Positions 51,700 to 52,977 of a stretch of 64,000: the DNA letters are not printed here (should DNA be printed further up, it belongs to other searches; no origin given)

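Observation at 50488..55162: Seven-gene minus-strand operon of unknown function combining redox selenoproteins, Cys-cluster proteins and an SMC-head ATPase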

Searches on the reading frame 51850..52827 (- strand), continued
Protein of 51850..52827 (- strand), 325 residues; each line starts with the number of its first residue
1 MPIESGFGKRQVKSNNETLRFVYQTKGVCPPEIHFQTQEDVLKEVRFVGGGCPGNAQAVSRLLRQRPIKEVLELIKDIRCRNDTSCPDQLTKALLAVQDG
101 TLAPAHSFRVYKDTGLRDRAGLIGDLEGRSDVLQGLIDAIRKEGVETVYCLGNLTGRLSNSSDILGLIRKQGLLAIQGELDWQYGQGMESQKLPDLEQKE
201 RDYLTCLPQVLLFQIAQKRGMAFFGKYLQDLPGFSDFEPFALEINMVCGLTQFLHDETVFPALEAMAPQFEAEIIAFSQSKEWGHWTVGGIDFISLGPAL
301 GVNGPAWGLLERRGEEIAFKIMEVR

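Call 38: search_solved_structures(query=A1, max_evalue=1, show_alignments=2)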
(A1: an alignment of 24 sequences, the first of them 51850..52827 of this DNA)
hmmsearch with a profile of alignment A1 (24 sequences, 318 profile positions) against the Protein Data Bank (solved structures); distinct sequences matched with E-value up to 1: 17.
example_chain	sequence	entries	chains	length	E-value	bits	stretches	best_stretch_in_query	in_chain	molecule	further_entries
1nnw_A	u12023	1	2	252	0.0015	21.2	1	109-177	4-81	hypothetical protein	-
2gju_A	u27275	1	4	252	0.012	18.2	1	109-179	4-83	252aa long hypothetical protein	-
2qjc_A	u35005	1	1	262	0.016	17.7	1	99-174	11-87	Diadenosine tetraphosphatase, putative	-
5xce_A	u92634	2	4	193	0.023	17.2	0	120-173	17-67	Vacuolar protein sorting-associated protein 29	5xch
5xcj_A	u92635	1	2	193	0.065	15.7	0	120-172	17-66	Vacuolar protein sorting-associated protein 29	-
5xck_A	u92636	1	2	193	0.069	15.7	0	120-172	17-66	Vacuolar protein sorting-associated protein 29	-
7c8o_A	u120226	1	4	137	0.11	15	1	17-89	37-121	Nitrogen-fixing NifU domain protein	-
3qfm_A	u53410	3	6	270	0.11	15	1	104-164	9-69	Putative uncharacterized protein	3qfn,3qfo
7c8n_A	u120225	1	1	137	0.12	14.9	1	20-89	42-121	Nitrogen-fixing NifU domain protein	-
7cnv_A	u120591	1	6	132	0.12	14.8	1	20-89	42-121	Nitrogen-fixing NifU domain protein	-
9wcv_A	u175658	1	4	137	0.16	14.4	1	17-66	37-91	Nitrogen-fixing NifU domain protein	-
7c8m_A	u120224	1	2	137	0.19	14.2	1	20-66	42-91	Nitrogen-fixing NifU domain protein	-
2qq4_A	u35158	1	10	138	0.23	13.9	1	21-66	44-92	Iron-sulfur cluster biosynthesis protein IscU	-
4eb5_C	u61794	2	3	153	0.68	12.4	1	21-69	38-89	NifU protein (NifU-1)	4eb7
3rqz_A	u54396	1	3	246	0.81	12.1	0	106-172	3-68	Metallophosphoesterase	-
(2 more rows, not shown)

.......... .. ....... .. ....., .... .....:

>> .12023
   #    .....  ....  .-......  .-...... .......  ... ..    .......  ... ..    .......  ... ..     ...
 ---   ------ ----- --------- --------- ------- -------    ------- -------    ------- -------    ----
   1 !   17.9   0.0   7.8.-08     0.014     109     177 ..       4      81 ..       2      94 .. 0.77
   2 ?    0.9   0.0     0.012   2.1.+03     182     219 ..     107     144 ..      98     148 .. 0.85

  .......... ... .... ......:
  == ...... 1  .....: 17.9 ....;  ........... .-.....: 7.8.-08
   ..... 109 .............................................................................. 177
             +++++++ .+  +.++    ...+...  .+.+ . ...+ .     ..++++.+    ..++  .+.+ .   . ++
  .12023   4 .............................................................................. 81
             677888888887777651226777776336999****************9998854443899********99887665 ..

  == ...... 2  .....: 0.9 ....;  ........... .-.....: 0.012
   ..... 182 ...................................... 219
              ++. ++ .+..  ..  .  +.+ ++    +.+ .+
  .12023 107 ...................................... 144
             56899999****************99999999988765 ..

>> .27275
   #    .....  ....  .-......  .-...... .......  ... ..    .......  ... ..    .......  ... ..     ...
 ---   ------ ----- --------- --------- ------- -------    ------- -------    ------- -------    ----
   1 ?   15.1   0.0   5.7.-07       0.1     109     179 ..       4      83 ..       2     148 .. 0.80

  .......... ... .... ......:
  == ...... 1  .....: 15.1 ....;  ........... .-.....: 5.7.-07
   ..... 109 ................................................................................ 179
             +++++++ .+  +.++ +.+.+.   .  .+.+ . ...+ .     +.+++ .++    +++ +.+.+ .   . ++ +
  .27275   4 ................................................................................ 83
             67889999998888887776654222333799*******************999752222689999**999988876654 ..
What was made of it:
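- TSCPD profile hits to NifU/IscU chains at E 0.1-0.2 (call 38).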

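Call 45: predict_structure(alignment_id=A1)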
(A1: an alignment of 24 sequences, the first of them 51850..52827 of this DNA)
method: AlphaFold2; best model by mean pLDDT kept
length: 325 residues; sequences in the alignment: 24
mean_pLDDT: 82.5   pTM: 0.73
mean pLDDT of the five models: 82.5, 80.2, 80.1, 77.9, 76.7
residues with pLDDT >= 90: 130; 70-90: 151; 50-70: 30; < 50: 14
segments of 3 or more residues with pLDDT < 50: 1-14
pLDDT, mean of each block of 10 residues (from residue 1): 28 60 77 85 81 68 90 82 72 90 82 92 93 95 95 87 92 92 87 87 89 92 84 66 75 70 75 87 88 92 93 91 90
secondary structure, 60 per line:
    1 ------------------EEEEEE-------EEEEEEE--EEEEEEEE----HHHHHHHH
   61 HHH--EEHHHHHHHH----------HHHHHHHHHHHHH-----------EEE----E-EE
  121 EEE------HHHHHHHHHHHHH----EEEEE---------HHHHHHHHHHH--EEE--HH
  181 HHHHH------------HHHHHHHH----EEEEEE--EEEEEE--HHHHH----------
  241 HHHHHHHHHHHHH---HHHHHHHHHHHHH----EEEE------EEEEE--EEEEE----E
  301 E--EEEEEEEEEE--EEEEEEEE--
elements in order: E19-24 E32-38 E41-48 H53-63 H68-75 H86-98 E110-112 E119-123 H130-142 E147-151 H161-171 E174-176 H179-185 H198-205 E210-215 E218-223 H226-230 H241-253 H257-269 E274-277 E284-288 E291-295 E304-313 E316-323

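Call 47: search_protein_families(library=padloc, max_evalue=0.01, proteins=[window:51850-52827:-])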
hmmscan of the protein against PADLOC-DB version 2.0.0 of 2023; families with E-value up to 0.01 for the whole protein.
window:51850-52827:- (325 aa): 0 families

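Call 49: fold_search(model_id=the predicted structure, library=pdb)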
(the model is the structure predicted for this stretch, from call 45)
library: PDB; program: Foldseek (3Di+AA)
matches with E <= 10: 765; with E <= 0.001: 230
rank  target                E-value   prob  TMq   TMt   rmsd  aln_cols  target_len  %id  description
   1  2gju_A                4.3e-08  1.00  0.46  0.58   6.6       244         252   15  Crystal structure of hypothetical protein PH1004 from Pyrococcus horikoshii OT3 (released 2006-10-10)
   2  1nnw_A                4.8e-08  1.00  0.45  0.58   7.1       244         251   15  hypothetical protein from Pyrococcus furiosus Pfu-1218608 (released 2003-02-11)
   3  3qfn_A                6.5e-08  1.00  0.45  0.57   5.9       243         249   11  Crystal structure of Streptococcal asymmetric Ap4A hydrolase and phosphodiesterase Spr1479/SapH in complex with inorga (released 2011-08-24)
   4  3qfm_A                1.7e-07  1.00  0.44  0.54   4.8       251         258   12  Crystal structure of Streptococcal asymmetric Ap4A hydrolase and phosphodiesterase Spr1479/SapH (released 2011-08-24)
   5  3qfm_B                1.8e-07  1.00  0.45  0.57   5.3       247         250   11  Crystal structure of Streptococcal asymmetric Ap4A hydrolase and phosphodiesterase Spr1479/SapH (released 2011-08-24)
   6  3ck2                  9.6e-07  1.00  0.36  0.62   6.2       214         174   13  Crystal structure of conserved uncharacterized protein (predicted phosphoesterase COG0622) from Streptococcus pneumoniae (released 2008-04-01)
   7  2a22_B                9.6e-07  1.00  0.38  0.58  11.2       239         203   15  Structure of Vacuolar Protein Sorting 29 from Cryptosporidium Parvum (released 2005-08-16)
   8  2qjc                  1.5e-06  1.00  0.42  0.58   6.8       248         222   14  Crystal structure of a putative diadenosine tetraphosphatase (released 2007-07-24)
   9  3psn_A                1.9e-06  1.00  0.32  0.51   8.5       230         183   12  Crystal structure of mouse VPS29 complexed with Mn2+ (released 2010-12-15)
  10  6xsa_A                2.1e-06  1.00  0.33  0.54   7.8       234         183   12  Crystal structure of human Vps29 complexed with RaPID-derived cyclic peptide RT-L2 (released 2021-07-14)
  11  5xck_A                2.4e-06  1.00  0.34  0.57   7.3       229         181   20  Crystal structure of Vps29 double mutant (D62A/H86A) from Entamoeba histolytica (released 2017-10-18)
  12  5xce_A                2.5e-06  1.00  0.35  0.59   7.2       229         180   20  Crystal structure of Wild type Vps29 from Entamoeba histolytica (released 2017-10-04)
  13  1z2w_A                2.7e-06  1.00  0.31  0.50   8.6       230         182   13  Crystal structure of mouse Vps29 complexed with Mn2+ (released 2005-06-21)
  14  8fud_A                3.6e-06  1.00  0.31  0.50   8.5       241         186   13  Crystal structure of Vps29 in complex with Chaetomium thermophilum Vps5 (71 to 80) (released 2024-07-24)
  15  6tl0_MODEL_1_A        3.6e-06  1.00  0.33  0.51   9.4       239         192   15  Solution structure and 1H, 13C and 15N chemical shift assignments for the complex of VPS29 with VARP 687-747 (released 2020-10-21)
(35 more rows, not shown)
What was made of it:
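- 51850..52827 (-): g5: TSCPD (Cys4) domain fused to a catalytically degenerate metallophosphoesterase-fold domain. Core member 1. TSCPD is about 52546-52764 and the pseudo-phosphoesterase about 51853-52515. The likely true start is GTG 52794. AF2 pLDDT 82.5; Foldseek top hits 2gju/1nnw, SapH, Vps29 (calls 45, 49).
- Closest known: SbcCD / Mre11-Rad50. Different: The fold matches the small PH1004/PF1291, SapH and Vps29 type rather than Mre11/SbcD (call 49).
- g7 is paired with a calcineurin-fold protein (call 49).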

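Call 51: search_protein_families(library=pfam, max_evalue=0.001, proteins=[L035:17052-17717:+, L033:1589-3298:+, L052:4405-4980:+, L043:4329-4676:+, L068:7279-8310:-, L014:4407-5462:+, L045:8511-9518:-, L006:6855-7880:-, L010:4691-5539:+, L005:1358-2086:-])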
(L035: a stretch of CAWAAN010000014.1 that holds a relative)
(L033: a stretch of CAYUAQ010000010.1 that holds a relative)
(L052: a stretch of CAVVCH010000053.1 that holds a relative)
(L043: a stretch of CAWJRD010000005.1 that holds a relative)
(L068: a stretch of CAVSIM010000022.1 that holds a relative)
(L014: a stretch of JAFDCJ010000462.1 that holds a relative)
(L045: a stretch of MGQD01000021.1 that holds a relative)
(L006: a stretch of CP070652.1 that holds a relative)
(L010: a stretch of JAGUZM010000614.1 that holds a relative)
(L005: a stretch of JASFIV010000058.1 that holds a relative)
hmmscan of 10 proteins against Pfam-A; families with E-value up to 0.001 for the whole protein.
L035:17052-17717:+ (221 aa): 4 families
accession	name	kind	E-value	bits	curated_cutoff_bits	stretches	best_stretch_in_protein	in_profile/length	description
PF00072.30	Response_reg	-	2.3e-28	99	30.2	1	9-119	3-111/111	Response regulator receiver domain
PF00196.25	GerE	-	5e-17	61.7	23.5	1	156-211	2-57/57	Bacterial regulatory proteins, luxR family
PF08281.18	Sigma70_r4_2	-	1.2e-05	25.3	25.7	1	155-199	9-54/54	Sigma-70, region 4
PF04545.22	Sigma70_r4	-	5.7e-05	23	24.1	1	157-199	5-48/50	Sigma-70, region 4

L033:1589-3298:+ (569 aa): 10 families
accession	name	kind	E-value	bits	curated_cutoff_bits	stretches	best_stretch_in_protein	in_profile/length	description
PF00158.32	Sigma54_activat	-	5.4e-73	244.6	20.2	1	255-421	1-167/168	Sigma-54 interaction domain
PF00072.30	Response_reg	-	5.8e-32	110.6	30.2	1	117-226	1-110/111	Response regulator receiver domain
PF25601.1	AAA_lid_14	-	4e-28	97.5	27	1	427-504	1-78/87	AAA+ ATPase lid domain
PF14532.12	Sigma54_activ_2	-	2.3e-20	73.7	25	1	256-426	1-138/138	Sigma-54 interaction domain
PF02954.25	HTH_8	-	1.5e-16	60.3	22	1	526-566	2-42/42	Bacterial regulatory protein, Fis family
PF07728.20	AAA_5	-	7.6e-09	36.1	22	1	279-397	2-123/139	AAA domain (dynein-related subfamily)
PF06490.17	FleQ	-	1.1e-05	26.2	22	1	116-226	1-103/108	Flagellar regulatory protein FleQ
PF00004.35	AAA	-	1.7e-05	25.7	21.2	1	279-413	1-128/131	ATPase family associated with various cellular activities (AAA)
PF07724.20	AAA_2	-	0.00014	22.4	27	0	276-404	3-132/166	AAA domain (Cdc48 subfamily)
PF01078.27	Mg_chelatase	-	0.00027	20.8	20.3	0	251-297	1-43/207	Magnesium chelatase, subunit ChlI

L052:4405-4980:+ (191 aa): 2 families
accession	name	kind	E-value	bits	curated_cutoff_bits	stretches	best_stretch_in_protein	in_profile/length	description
PF14574.11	RACo_C_ter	-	7.8e-29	101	27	1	57-125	1-69/261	C-terminal domain of RACo the ASKHA domain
PF17651.6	Raco_middle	-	1.4e-09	38.2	26.8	1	2-49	110-157/163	RACo middle region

L043:4329-4676:+ (115 aa): 1 family
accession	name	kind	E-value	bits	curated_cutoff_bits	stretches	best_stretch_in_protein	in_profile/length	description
PF22263.1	DUF6951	-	7.3e-25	87.7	27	1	14-113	2-101/101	Family of unknown function (DUF6951)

L068:7279-8310:- (343 aa): 1 family
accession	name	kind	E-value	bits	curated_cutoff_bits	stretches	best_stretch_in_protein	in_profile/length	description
PF01891.21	CbiM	-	2.2e-39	135.9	23.1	1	2-213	1-204/205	Cobalt uptake substrate-specific transmembrane region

L014:4407-5462:+ (351 aa): 1 family
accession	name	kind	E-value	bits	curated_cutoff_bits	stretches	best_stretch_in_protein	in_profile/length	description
PF01497.23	Peripla_BP_2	-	1e-35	123.7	27.5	1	99-325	1-234/235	Periplasmic binding protein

L045:8511-9518:- (335 aa): 1 family
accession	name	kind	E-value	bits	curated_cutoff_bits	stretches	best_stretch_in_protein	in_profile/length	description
PF03186.18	CobD_Cbib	-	4.4e-102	341.6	34.4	1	24-312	1-282/282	CobD/Cbib protein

L006:6855-7880:- (341 aa): 1 family
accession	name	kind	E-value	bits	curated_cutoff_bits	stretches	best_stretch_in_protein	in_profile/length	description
PF03308.22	MeaB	-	2.4e-112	374.8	23.1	1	36-305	2-270/273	Methylmalonyl Co-A mutase-associated GTPase MeaB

L010:4691-5539:+ (282 aa): 1 family
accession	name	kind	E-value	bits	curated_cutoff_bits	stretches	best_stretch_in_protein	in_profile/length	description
PF00230.25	MIP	-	6.2e-40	137.8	25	1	8-254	11-220/222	Major intrinsic protein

L005:1358-2086:- (242 aa): 1 family
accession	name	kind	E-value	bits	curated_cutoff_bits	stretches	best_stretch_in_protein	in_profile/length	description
PF02596.20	DUF169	-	6e-44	150.8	27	1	11-220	2-207/209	Uncharacterised ArCR, COG2043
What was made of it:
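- Tried and rejected: It turned out to be a REC+LuxR response regulator, so it was a single-linkage artefact (call 51).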

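Call 86: find_related_loci(query=A1, collection=viral_contigs, flank=5000)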
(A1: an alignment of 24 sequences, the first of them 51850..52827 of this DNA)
Query A1 (325 aa) in viral_contigs; peptide patterns used: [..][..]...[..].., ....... (x = any residue, [..] = any of these).
47 stretches matched a pattern, but none encodes a relative of the query by tblastn (E <= 1e-3).
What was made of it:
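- On Known anti-phage defence systems (PADLOC 2.0): No relatives occur on viral contigs (call 86).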

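Call 87: search_dna_similar(query=window:51850-52827:-, collection=plasmids, mode=protein, max_evalue=0.001, max_rows=10)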
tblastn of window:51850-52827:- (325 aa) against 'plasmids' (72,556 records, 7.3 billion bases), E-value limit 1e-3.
Records with a match: 12; places in all: 12; records where one place covers at least 80% of the query: 0.
Best place of each record, by identity: <60% 12.
By first word of the organism name: Azospirillum 3; Cetobacterium 2; Bacteroides 1; Acetoanaerobium 1; Monoglobus 1; Phocaeicola 1; Parabacteroides 1; Bacillus 1; Subdoligranulum 1.
By predicted mobility (MOB-suite, as given by PLSDB): non-mobilizable 10; mobilizable 2.
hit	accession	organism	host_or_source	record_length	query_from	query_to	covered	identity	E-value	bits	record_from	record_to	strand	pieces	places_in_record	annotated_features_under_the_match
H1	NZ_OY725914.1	Bacteroides finegoldii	-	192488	19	94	23%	42.9%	3e-10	69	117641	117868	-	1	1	TIGR03905 family TSCPD domain-containing protein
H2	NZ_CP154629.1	Acetoanaerobium noterae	cell culture,Sludge of a digestion ...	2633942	23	94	22%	43.8%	7e-9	64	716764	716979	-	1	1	none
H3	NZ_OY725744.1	Monoglobus pectinilyticus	-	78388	17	94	24%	39.2%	7e-8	61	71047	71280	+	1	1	TIGR03905 family TSCPD domain-containing protein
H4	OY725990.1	Phocaeicola massiliensis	-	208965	19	94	23%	39.0%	4e-10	68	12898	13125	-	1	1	record has no annotation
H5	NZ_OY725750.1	Parabacteroides distasonis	-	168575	13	94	25%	35.7%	2e-4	51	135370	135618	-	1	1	TIGR03905 family TSCPD domain-containing protein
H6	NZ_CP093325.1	Bacillus sp. N5-665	whole organism,peat soil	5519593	118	218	31%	28.6%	6e-5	52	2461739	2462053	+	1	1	none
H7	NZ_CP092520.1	Cetobacterium somerae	Danio rerio,tissue sample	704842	22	94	22%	39.2%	2e-6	57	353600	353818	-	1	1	TIGR03905 family TSCPD domain-containing protein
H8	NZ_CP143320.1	Cetobacterium somerae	intestine of Yellow Catfish,pure culture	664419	22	94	22%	37.8%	3e-6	56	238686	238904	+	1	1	TIGR03905 family TSCPD domain-containing protein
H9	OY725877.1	Subdoligranulum variabile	-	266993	17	94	24%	34.2%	3e-4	50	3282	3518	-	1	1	none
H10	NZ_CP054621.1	Azospirillum oryzae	cell culture,soil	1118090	122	208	27%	27.3%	2e-4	50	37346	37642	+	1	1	record has no annotation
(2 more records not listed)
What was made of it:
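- No relatives occur on viral contigs, and none of the fused form occur on plasmids (calls 86, 87).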

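Call 88: get_annotated_region(hit=H1, flank=5000)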
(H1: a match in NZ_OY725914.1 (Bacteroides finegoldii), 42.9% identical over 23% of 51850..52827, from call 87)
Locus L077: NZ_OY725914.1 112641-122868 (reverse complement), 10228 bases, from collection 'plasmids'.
description: Bacteroides finegoldii strain Bacteroides finegoldii TSDC17.2-1.1 plasmid 12, complete sequence
organism: Bacteroides finegoldii (NCBI taxid 338188)
taxonomy: Bacteria; Bacteroidota; Bacteroidia; Bacteroidales; Bacteroidaceae; Bacteroides; Bacteroides finegoldii
host: -; source: -; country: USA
typing (MOB-suite, as given by PLSDB): non-mobilizable
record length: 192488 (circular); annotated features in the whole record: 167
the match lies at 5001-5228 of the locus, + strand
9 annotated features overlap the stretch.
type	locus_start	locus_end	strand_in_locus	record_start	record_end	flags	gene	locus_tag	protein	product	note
CDS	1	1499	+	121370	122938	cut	dnaB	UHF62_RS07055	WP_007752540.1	replicative DNA helicase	GO:0006260 - DNA replication [Evidence IEA]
CDS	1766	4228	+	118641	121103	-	pheT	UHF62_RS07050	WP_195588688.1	phenylalanine--tRNA ligase subunit beta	GO:0006432 - phenylalanyl-tRNA aminoacylation [Evidence IEA]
CDS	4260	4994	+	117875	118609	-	-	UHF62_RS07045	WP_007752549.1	YebC/PmpR family DNA-binding transcriptional regulator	-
CDS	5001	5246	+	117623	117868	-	-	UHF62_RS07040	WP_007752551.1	TIGR03905 family TSCPD domain-containing protein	GO:0008150 - biological_process [Evidence IEA]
CDS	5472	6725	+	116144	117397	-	-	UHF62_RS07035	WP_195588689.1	Nramp family divalent metal transporter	GO:0055085 - transmembrane transport [Evidence IEA]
CDS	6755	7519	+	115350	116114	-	-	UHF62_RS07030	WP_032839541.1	exodeoxyribonuclease III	-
CDS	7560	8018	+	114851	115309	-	-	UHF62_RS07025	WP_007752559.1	C-GCAxxG-C-C family protein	-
CDS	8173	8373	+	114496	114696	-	-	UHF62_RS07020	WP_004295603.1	winged helix-turn-helix domain-containing protein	-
CDS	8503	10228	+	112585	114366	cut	lepA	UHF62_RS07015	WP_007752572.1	translation elongation factor 4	-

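Call 89: get_annotated_region(hit=H7, flank=5000)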
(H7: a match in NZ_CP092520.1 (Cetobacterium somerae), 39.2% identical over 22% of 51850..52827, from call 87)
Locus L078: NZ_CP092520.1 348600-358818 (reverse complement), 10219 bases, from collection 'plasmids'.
description: Cetobacterium somerae strain CS2105-BJ plasmid unnamed1, complete sequence
organism: Cetobacterium somerae (NCBI taxid 188913)
taxonomy: Bacteria; Fusobacteriota; Fusobacteriia; Fusobacteriales; Fusobacteriaceae; Cetobacterium; Cetobacterium somerae
host: -; source: Danio rerio,tissue sample; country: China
typing (MOB-suite, as given by PLSDB): non-mobilizable
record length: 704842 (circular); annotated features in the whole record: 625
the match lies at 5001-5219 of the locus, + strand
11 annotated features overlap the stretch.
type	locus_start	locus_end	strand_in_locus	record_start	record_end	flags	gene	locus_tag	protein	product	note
CDS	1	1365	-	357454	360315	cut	-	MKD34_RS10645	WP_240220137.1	UvrD-helicase domain-containing protein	-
CDS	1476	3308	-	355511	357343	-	-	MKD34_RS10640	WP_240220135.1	sigma factor-like helix-turn-helix DNA-binding protein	GO:0006352 - DNA-templated transcription initiation [Evidence IEA]; GO:0006355 - regulation of DNA-templated ...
CDS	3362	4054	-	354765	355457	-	-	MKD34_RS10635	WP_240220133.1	hypothetical protein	-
CDS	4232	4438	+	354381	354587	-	-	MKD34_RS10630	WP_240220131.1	hypothetical protein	-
CDS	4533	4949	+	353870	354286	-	-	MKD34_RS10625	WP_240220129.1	Rrf2 family transcriptional regulator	-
CDS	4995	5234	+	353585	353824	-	-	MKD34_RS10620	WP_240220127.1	TIGR03905 family TSCPD domain-containing protein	GO:0008150 - biological_process [Evidence IEA]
CDS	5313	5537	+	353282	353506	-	-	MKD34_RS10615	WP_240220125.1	YMGG-like glycine zipper-containing protein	-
CDS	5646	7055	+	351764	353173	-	-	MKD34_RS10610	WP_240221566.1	hypothetical protein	-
CDS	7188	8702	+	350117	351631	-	-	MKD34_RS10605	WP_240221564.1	ABC transporter substrate-binding protein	-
CDS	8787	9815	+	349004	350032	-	-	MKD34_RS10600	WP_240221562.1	M42 family metallopeptidase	-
CDS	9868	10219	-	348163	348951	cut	-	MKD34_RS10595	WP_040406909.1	TSUP family transporter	-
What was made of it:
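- An Rrf2 regulator lies next to a standalone TSCPD gene in Cetobacterium (call 89).
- Tried and rejected: Their neighbours (Rrf2, Nramp, C-GCAxxG-C-C) were not informative enough to use (calls 86-89).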

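Call 94: search_protein_families(library=pfam, max_evalue=0.001, proteins=[P0095, P0115, P0117, P0118])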
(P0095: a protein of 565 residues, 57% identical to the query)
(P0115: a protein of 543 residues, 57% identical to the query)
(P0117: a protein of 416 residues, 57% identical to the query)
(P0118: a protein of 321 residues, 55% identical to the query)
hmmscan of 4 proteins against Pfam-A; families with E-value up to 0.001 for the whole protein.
P0095 (565 aa): 2 families
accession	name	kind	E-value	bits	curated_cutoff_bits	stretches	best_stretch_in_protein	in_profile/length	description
PF07796.16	DUF1638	-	3e-34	118.7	27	1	76-242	2-160/161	Protein of unknown function (DUF1638)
PF12637.14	TSCPD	-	1.5e-15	57.7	22.8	1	259-333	3-87/88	TSCPD domain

P0115 (543 aa): 2 families
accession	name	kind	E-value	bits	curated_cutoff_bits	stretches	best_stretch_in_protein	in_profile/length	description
PF07796.16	DUF1638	-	1.7e-34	119.4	27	1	37-203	2-160/161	Protein of unknown function (DUF1638)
PF12637.14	TSCPD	-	4.5e-15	56.2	22.8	1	237-311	3-87/88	TSCPD domain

P0117 (416 aa): 3 families
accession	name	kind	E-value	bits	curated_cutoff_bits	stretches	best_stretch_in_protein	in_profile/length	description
PF12637.14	TSCPD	-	1.9e-16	60.6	22.8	1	110-183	3-86/88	TSCPD domain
PF07796.16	DUF1638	-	9.6e-10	39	27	1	2-76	85-160/161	Protein of unknown function (DUF1638)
PF12850.12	Metallophos_2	-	0.00017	22.1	27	0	206-310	2-87/154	Calcineurin-like phosphoesterase superfamily domain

P0118 (321 aa): 3 families
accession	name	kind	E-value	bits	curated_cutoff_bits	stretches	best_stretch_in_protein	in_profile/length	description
PF12637.14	TSCPD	-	4.6e-14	52.9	22.8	1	12-83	3-84/88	TSCPD domain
PF12850.12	Metallophos_2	-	7.1e-06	26.5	27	1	108-209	2-84/154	Calcineurin-like phosphoesterase superfamily domain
PF00149.33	Metallophos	-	0.00045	21.1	21.5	0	108-180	2-72/191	Calcineurin-like phosphoesterase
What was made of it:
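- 51850..52827 (-): DUF1638-TSCPD fusions P0095, P0115, P0117 (call 94).
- Rosetta-stone fusions DUF1638+TSCPD+pseudo-phosphoesterase exist: P0095 (565 aa), P0115 (18 member sequences), P0117 (call 94).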
